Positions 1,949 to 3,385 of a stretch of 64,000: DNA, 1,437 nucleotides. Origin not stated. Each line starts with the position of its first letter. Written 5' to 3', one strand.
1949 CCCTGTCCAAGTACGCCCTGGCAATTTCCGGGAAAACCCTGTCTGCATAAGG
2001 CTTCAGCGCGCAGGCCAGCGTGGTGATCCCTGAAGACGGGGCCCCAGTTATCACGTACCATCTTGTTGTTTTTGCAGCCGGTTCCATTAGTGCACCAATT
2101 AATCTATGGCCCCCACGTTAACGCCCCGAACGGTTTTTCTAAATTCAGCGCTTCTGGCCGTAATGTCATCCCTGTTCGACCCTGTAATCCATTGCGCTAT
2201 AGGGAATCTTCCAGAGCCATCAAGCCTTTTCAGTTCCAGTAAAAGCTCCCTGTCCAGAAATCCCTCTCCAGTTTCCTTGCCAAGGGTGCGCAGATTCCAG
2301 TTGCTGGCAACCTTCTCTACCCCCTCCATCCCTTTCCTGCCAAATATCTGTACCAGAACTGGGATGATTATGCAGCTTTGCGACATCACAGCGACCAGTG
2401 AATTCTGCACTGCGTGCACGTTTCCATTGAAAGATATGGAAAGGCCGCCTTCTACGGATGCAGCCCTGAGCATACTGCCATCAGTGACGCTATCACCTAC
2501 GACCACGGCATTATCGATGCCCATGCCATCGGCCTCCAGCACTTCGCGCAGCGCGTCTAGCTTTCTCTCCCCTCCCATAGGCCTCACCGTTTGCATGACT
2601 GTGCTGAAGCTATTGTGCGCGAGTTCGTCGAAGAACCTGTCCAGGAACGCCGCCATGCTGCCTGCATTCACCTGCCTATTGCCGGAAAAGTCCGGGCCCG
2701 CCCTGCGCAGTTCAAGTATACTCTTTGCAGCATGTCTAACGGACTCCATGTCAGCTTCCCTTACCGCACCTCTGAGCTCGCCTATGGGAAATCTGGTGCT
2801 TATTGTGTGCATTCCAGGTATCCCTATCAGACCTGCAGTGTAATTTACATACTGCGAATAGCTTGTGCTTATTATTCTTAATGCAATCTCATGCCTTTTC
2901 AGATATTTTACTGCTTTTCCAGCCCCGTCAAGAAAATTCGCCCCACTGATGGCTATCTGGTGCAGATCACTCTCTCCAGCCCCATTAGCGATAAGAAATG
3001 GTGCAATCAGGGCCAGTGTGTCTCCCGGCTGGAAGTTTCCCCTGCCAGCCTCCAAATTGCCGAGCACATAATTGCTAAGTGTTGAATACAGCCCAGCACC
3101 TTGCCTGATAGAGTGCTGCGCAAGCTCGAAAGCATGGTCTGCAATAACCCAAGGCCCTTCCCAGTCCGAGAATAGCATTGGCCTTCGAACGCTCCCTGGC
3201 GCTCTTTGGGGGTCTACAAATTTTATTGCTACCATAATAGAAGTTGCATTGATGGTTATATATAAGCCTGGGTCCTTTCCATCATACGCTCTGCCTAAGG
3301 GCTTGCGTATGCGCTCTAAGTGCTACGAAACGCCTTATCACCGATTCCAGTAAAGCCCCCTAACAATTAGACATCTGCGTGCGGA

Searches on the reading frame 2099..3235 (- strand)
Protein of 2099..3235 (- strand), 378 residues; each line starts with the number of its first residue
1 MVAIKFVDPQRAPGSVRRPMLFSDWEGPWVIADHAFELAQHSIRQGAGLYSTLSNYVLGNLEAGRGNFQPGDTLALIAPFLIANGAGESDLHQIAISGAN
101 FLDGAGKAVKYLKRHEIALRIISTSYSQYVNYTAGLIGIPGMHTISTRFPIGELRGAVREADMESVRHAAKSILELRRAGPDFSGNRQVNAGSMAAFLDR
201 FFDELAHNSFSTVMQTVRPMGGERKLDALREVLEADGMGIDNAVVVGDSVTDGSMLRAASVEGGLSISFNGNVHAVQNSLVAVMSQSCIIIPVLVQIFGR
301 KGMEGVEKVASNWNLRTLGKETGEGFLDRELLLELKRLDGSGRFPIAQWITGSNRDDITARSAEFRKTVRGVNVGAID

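Call 51: find_encoding_contigs(protein=window:2099-3235:-, flank=10000, max_places=2)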
Protein window:2099-3235:- (378 aa): 8 contigs read that carry it; 2 places shown.
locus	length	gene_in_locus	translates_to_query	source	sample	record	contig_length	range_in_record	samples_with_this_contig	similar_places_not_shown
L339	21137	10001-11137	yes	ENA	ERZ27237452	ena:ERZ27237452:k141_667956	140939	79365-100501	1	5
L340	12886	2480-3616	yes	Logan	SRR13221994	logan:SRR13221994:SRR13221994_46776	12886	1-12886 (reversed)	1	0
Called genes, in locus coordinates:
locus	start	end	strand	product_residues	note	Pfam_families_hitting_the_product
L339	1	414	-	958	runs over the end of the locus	PF00133:tRNA-synt_1, PF09334:tRNA-synt_1g, PF13603:tRNA-synt_1_2, PF09334:tRNA-synt_1g (weak), PF01406:tRNA-synt_1e (weak), PF08264:Anticodon_1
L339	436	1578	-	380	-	PF13579:Glyco_trans_4_4, PF20706:GT4-conflict, PF00534:Glycos_transf_1, PF13692:Glyco_trans_1_4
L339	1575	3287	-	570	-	PF02543:Carbam_trans_N, PF16861:Carbam_trans_C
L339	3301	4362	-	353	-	PF04055:Radical_SAM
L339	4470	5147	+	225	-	PF00535:Glycos_transf_2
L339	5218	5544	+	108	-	-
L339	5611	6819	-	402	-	PF04389:Peptidase_M28 (weak), PF01546:Peptidase_M20, PF07687:M20_dimer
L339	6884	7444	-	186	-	PF01949:Endo_dU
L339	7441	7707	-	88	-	PF13656:RNA_pol_L_2 (weak)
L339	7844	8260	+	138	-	PF01090:Ribosomal_S19e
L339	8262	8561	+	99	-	PF01984:dsDNA_bind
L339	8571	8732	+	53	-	PF00832:Ribosomal_L39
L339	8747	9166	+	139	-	-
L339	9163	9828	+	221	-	PF01912:eIF-6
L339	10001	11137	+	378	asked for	-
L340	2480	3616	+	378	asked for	-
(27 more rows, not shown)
